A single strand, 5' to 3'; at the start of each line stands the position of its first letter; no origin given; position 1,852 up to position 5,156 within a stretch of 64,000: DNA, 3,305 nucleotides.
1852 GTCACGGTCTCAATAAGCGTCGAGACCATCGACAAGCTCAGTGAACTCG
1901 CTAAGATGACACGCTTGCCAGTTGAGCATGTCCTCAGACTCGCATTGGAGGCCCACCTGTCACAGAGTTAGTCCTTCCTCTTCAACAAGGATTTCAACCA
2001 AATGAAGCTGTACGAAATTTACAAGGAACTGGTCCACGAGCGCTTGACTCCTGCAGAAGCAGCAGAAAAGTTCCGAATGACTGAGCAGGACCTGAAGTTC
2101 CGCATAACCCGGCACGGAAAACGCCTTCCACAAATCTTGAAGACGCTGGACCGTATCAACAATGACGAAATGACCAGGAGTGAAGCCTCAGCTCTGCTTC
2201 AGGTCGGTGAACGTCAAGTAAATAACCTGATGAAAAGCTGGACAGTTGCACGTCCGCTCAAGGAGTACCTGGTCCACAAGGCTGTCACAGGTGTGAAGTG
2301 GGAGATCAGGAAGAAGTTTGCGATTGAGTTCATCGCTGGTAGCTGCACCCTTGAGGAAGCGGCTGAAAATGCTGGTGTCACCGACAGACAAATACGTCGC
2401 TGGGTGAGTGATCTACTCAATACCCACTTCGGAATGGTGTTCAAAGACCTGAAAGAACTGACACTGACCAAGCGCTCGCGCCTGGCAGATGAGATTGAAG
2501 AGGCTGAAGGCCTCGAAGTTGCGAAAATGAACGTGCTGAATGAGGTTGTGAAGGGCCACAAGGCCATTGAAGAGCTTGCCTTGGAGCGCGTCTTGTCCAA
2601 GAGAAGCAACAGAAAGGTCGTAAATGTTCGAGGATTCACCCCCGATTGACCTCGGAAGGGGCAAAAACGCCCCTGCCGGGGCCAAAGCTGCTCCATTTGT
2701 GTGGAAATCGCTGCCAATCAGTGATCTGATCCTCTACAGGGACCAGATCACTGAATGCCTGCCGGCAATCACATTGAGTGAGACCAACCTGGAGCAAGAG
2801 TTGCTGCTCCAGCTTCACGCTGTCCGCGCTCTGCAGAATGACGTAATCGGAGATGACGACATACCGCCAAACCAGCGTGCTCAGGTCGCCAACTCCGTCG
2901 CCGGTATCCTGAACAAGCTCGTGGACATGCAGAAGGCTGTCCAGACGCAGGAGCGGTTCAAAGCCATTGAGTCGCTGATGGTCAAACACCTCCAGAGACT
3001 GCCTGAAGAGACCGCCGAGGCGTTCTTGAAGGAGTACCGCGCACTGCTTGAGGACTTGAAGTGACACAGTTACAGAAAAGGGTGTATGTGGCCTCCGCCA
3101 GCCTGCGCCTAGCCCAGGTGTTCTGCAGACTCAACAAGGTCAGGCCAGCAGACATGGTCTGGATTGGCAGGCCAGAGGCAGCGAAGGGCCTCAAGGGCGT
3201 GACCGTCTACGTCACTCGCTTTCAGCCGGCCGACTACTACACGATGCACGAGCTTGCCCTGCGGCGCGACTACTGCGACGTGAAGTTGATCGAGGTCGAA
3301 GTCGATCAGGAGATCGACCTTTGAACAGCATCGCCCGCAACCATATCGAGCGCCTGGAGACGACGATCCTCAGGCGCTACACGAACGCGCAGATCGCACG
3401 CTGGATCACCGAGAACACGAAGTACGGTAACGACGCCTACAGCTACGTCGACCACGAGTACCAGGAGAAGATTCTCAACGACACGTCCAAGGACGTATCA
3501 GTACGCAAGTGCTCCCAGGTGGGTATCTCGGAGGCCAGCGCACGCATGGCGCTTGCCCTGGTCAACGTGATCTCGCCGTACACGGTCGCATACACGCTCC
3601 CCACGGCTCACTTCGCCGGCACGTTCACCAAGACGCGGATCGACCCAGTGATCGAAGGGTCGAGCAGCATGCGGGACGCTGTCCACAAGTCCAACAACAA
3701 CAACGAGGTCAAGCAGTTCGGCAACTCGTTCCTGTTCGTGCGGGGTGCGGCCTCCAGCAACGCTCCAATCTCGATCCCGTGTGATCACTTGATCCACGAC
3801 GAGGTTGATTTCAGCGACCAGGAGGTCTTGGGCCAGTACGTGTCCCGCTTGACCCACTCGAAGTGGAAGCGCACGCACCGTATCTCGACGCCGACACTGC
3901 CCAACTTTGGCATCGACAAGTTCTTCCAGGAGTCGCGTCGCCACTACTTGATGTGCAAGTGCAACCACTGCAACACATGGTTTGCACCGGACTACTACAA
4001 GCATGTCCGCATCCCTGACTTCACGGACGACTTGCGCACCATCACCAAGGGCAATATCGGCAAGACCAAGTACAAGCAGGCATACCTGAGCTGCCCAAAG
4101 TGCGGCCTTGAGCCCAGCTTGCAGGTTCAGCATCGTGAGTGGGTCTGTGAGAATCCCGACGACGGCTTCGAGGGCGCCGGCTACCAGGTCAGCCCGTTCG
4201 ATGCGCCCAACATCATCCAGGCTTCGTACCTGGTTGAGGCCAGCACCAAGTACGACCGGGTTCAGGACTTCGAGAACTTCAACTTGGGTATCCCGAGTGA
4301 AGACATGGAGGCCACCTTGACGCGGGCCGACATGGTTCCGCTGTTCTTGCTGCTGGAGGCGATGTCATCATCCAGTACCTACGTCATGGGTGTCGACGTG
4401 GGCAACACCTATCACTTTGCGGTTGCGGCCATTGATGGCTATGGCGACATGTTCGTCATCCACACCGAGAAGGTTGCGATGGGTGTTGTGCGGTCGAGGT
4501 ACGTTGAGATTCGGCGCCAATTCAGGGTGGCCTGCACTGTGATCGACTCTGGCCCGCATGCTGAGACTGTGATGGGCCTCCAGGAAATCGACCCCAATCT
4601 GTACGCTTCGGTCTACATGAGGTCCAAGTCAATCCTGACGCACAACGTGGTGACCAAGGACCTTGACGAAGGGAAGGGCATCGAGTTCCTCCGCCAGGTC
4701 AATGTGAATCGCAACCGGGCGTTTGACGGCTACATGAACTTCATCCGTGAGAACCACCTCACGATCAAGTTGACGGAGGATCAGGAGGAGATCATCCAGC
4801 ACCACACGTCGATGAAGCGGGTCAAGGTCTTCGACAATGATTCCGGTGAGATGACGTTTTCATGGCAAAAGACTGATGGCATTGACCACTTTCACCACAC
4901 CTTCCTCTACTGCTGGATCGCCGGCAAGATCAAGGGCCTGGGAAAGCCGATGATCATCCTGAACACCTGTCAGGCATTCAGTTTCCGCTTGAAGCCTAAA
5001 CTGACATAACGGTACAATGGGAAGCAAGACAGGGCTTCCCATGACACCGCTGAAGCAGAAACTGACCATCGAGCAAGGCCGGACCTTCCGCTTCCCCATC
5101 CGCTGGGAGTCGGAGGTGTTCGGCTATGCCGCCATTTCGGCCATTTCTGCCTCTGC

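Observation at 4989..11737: Nine-gene, 6.7-kb putative virion-appendage module wedged between terminase and portal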

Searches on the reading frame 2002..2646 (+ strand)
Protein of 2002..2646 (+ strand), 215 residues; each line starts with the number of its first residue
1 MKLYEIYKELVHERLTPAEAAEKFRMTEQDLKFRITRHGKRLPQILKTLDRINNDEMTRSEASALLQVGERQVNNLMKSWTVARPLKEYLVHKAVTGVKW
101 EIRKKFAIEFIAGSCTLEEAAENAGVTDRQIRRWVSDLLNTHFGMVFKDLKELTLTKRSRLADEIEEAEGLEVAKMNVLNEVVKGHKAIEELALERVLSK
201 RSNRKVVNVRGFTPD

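Call 7: search_protein_families(library=pfam, proteins=[window:2002-2646:+], max_evalue=0.01)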
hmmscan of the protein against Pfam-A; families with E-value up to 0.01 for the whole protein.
window:2002-2646:+ (215 aa): 8 families
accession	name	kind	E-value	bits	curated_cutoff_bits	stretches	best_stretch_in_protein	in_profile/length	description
PF13384.12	HTH_23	-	6.9e-06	26.2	24.6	0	56-80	17-41/50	Homeodomain-like domain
PF13518.12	HTH_28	-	1.3e-05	25.6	25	0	109-138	8-36/52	Helix-turn-helix domain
PF12728.13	HTH_17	-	6e-05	23.7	27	0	57-79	2-24/51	Helix-turn-helix domain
PF13551.12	HTH_29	-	0.00024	21.5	28.1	0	116-136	14-34/64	Winged helix-turn helix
PF13542.12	HTH_Tnp_ISL3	-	0.00044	20.1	27.4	0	113-138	25-50/51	Helix-turn-helix domain of transposase family ISL3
PF19187.6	HTH_PafC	-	0.0026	18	32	0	113-139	17-43/115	PafC helix-turn-helix domain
PF13411.12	MerR_1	-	0.0029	18.1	21.6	0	116-136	2-22/69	MerR HTH family regulatory protein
PF20038.5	HTH_59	-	0.0032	17.8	27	0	12-44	5-37/66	Helix-turn-helix domain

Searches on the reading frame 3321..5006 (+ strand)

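Call 7: search_protein_families(library=pfam, proteins=[window:3321-5006:+], max_evalue=0.01)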
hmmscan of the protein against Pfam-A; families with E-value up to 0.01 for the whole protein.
window:3321-5006:+ (562 aa): 1 family
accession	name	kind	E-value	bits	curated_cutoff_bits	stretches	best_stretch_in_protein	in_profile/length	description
PF05876.18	GpA_ATPase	-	1e-21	78.2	25.6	1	46-266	17-234/247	Phage terminase large subunit gpA, ATPase domain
